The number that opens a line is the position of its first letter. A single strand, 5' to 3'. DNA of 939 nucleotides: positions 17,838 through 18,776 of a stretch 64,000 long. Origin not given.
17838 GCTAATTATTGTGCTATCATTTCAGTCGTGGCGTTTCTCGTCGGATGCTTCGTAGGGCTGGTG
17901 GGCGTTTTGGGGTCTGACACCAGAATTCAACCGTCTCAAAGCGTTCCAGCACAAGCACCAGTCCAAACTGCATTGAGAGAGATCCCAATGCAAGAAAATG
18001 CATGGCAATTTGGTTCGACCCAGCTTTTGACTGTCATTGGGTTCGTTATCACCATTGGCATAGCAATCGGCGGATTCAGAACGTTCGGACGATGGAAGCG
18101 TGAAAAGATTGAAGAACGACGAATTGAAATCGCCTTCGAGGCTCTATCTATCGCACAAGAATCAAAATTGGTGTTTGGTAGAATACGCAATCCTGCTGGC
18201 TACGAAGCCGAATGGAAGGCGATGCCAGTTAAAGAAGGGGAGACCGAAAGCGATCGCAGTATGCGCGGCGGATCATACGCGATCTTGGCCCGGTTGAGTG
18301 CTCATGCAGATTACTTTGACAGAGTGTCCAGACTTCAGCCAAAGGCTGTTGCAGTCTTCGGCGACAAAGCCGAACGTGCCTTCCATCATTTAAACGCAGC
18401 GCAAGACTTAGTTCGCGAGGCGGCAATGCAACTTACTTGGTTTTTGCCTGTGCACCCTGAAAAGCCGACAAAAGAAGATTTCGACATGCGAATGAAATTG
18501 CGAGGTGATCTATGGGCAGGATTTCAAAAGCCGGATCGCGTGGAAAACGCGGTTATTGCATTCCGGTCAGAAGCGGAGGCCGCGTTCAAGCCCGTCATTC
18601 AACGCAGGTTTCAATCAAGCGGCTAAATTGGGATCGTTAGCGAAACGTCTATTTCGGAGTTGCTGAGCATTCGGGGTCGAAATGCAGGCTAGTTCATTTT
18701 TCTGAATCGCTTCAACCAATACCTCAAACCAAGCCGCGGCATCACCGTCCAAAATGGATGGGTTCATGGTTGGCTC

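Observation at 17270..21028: Low-GC four-gene island encoding only membrane-anchored orphan proteins: candidate undescribed membrane-acting exclusion/defence-like module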

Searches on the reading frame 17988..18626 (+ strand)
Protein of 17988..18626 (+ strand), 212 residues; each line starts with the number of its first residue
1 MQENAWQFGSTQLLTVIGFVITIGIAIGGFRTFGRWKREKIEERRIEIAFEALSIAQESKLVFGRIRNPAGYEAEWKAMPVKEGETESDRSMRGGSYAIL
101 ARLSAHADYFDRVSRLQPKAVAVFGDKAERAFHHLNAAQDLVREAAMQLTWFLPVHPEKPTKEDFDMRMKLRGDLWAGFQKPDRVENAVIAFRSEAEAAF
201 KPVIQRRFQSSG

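Call 40: search_solved_structures(query=A2, max_evalue=1)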
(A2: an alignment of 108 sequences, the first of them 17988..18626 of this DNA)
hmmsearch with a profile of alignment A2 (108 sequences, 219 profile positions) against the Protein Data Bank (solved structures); distinct sequences matched with E-value up to 1: 13.
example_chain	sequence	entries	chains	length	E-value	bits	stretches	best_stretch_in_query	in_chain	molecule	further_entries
6r17_A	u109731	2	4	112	0.095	15.4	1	131-202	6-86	Synaptonemal complex central element protein 2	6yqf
5zle_A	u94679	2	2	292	0.096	15.4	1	7-55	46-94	Cytochrome b reductase 1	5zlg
3mym_A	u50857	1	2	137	0.14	14.9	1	95-192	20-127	Dehaloperoxidase A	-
3myn_A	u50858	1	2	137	0.15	14.7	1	95-192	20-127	Dehaloperoxidase A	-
3kuo_A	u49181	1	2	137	0.15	14.7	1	95-192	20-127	Dehaloperoxidase A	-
2qfn_A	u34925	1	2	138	0.16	14.7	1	95-192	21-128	Dehaloperoxidase A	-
1ew6_A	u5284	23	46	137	0.23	14.1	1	95-192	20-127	DEHALOPEROXIDASE | Dehaloperoxidase A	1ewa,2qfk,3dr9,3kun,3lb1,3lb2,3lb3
5v5r_B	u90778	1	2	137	0.24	14.1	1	95-192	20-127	Dehaloperoxidase A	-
3oj1_A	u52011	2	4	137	0.26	13.9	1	95-192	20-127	Dehaloperoxidase A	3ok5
4hsw_A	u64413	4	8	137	0.27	13.9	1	95-192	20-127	Dehaloperoxidase A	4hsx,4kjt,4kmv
3k3u_A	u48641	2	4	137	0.59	12.8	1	95-192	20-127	Dehaloperoxidase A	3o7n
7mnh_A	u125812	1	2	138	0.6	12.8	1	95-192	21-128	Dehaloperoxidase A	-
4jac_A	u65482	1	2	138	0.6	12.8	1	95-192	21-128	Dehaloperoxidase A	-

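Call 52: predict_structure(alignment_id=A2)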
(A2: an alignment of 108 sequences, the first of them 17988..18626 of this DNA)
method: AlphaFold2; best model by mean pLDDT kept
length: 212 residues; sequences in the alignment: 108
mean_pLDDT: 95.3   pTM: 0.84
mean pLDDT of the five models: 95.3, 94.7, 94.1, 93.7, 93.3
residues with pLDDT >= 90: 196; 70-90: 11; 50-70: 5; < 50: 0
segments of 3 or more residues with pLDDT < 50: none
pLDDT, mean of each block of 10 residues (from residue 1): 69 94 95 95 98 98 97 93 97 97 98 99 98 99 98 97 98 96 97 98 94 76
secondary structure, 60 per line:
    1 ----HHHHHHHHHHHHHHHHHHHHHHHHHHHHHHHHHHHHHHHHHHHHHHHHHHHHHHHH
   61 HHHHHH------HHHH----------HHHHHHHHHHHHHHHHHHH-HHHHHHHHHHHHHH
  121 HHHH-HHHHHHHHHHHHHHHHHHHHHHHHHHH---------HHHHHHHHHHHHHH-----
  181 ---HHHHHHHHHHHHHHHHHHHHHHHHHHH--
elements in order: H5-66 H73-76 H87-105 H107-124 H126-152 H162-175 H184-210

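Call 56: fold_search(model_id=the predicted structure, library=pdb)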
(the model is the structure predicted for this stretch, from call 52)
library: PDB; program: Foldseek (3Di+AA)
matches with E <= 10: 293; with E <= 0.001: 0
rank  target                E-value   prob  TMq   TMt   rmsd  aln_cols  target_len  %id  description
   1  8hvj_B                1.9e-01  0.57  0.25  0.21  19.0       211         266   13  The structure of the E. coli mRNA endoonuclease YiCC (released 2023-12-27)
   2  6e6a_A                2.0e-01  0.63  0.28  0.33   9.6       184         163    9  Triclinic crystal form of IncA G144A point mutant (released 2019-07-10)
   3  2jsw_MODEL_1_A        2.1e-01  0.38  0.24  0.26  15.4       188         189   10  Solution Structure of the R13 Domain of Talin (released 2008-01-29)
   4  6egc                  2.2e-01  0.69  0.28  0.38  10.0       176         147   11  Single-chain version of 2L4HC2_23 (PDB 5J0K) (released 2019-05-29)
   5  2l81_MODEL_1_A        3.5e-01  0.57  0.30  0.34   8.0       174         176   13  Solution NMR Structure of the serine-rich domain of hEF1 (Enhancer of filamentation 1) from Homo sapiens, Nort (released 2011-02-09)
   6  4uos                  3.5e-01  0.35  0.24  0.26  10.1       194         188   14  Thermodynamic hyperstability in parametrically designed helical bundles (released 2014-11-05)
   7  6xz6_A                3.5e-01  0.25  0.22  0.22  26.1       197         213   14  Structure of the trypanosome brucei factor H receptor bound to domain D5 of bovine factor H (released 2020-03-25)
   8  3jse_O                3.8e-01  0.11  0.17  0.17  15.5       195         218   15  Crystal structure of archaeal 20S proteasome in complex with mutated P26 activator (released 2009-11-03)
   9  9bif_T                5.1e-01  0.54  0.32  0.40   8.9       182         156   13  Fab B11-OspCA complex (released 2024-11-20)
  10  1ggq_B                5.7e-01  0.69  0.36  0.43   8.5       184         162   12  OUTER SURFACE PROTEIN C (OSPC) OF BORRELIA BURGDORFERI STRAIN B31 (released 2001-03-14)
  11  1ya7_O                5.9e-01  0.10  0.17  0.17  15.6       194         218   16  Implications for interactions of proteasome with PAN and PA700 from the 1.9 A structure of a proteasome-11S activator  (released 2005-07-26)
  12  6uth_a                5.9e-01  0.08  0.15  0.15  15.7       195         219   15  Allosteric coupling between alpha-rings of 20S proteasome, 20S proteasome singly capped with a PA26/E102A_PANc, togeth (released 2020-09-09)
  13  1iw1_C                6.2e-01  0.11  0.18  0.18  17.2       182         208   13  Crystal structure of a heme oxygenase (HmuO) from Corynebacterium diphtheriae complexed with heme in the ferrous state (released 2003-04-04)
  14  7x8v_E                6.6e-01  0.77  0.41  0.46   7.3       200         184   14  Cooperative regulation of PBI1 and MAPKs controls WRKY45 transcription factor in rice immunity (released 2022-04-06)
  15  1szi                  6.6e-01  0.60  0.31  0.33   7.0       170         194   11  Crystal Structure of the C-terminus of TIP47 (released 2004-07-27)
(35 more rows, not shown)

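Call 67: search_dna_similar(query=window:17988-18626:+, collection=plasmids, mode=protein, max_evalue=0.001, max_rows=25)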
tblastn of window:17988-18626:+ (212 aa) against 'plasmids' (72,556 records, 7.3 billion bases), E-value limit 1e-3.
No match.

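Call 70: find_related_loci(query=A2, collection=viral_contigs, flank=6000)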
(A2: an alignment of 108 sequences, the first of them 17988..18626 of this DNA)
Query A2 (212 aa) in viral_contigs; peptide patterns used: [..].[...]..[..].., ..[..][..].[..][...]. (x = any residue, [..] = any of these).
232 stretches matched a pattern; 2 encode a relative of the query (tblastn E <= 1e-3); 2 distinct loci.
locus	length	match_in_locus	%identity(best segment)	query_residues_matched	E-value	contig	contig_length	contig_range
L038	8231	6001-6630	38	4-210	2e-44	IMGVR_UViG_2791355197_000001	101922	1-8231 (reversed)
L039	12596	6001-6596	67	4-212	7e-33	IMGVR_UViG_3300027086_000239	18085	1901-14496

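Call 74: search_protein_families(library=pfam, proteins=[L039:31-2943:+, L039:2984-3520:+, L039:3489-5132:+, L039:7491-8435:+, L039:8664-9497:+, L039:9448-10464:+, L038:4010-5632:+, L038:95-1237:+], max_evalue=0.001)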
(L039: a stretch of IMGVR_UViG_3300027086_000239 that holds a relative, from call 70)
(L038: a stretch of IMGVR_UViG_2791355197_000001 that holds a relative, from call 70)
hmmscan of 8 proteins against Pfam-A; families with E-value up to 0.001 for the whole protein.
L039:31-2943:+ (970 aa): 1 family
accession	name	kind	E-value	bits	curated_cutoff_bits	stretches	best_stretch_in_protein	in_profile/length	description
PF06791.18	TMP_2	-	6.6e-22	78.7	30.2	1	187-370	30-208/208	Prophage tail length tape measure protein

L039:2984-3520:+ (178 aa): 1 family
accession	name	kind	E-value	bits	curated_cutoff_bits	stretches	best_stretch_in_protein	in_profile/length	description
PF20901.3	Sf6_terminase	-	1.8e-35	121.7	27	1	41-139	1-103/106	Bacteriophage Sf6, terminase small subunit-like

L039:3489-5132:+ (547 aa): 0 families

L039:7491-8435:+ (314 aa): 2 families
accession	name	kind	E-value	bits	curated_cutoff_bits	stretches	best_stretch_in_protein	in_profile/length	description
PF00589.27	Phage_integrase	-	8.4e-29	101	27.1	1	145-305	3-171/172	Phage integrase family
PF02899.23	Phage_int_SAM_1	-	8.5e-07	29.6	22.3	1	42-118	8-80/83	Phage integrase, N-terminal SAM-like domain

L039:8664-9497:+ (277 aa): 2 families
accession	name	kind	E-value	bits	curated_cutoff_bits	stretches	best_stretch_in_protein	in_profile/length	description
PF11459.13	AbiEi_3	-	7.3e-38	130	26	1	161-270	48-157/157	Transcriptional regulator, AbiEi antitoxin, Type IV TA system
PF17194.10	AbiEi_3_N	-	1.2e-26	93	26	1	6-96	2-92/93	Transcriptional regulator, AbiEi antitoxin N-terminal domain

L039:9448-10464:+ (338 aa): 1 family
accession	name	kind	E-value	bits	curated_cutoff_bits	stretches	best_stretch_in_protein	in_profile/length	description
PF08843.17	AbiEii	-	1.7e-42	146.4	22.5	1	26-275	3-232/238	Nucleotidyl transferase AbiEii toxin, Type IV TA system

L038:4010-5632:+ (540 aa): 2 families
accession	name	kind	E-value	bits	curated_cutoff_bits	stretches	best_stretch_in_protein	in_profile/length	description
PF25045.1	vWA_Ro60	-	2.2e-64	216.8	27.7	1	358-539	1-165/165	Ro60 vWA domain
PF05731.17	TROVE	-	9e-33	114.5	23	2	22-190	1-174/442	TROVE domain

L038:95-1237:+ (380 aa): 2 families
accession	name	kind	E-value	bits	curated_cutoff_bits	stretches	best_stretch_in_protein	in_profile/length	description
PF01844.29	HNH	-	1.3e-13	51.3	21.4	1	291-334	1-45/47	HNH endonuclease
PF14279.12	HNH_5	-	2.1e-13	50.4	27.5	1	291-342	1-52/56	HNH endonuclease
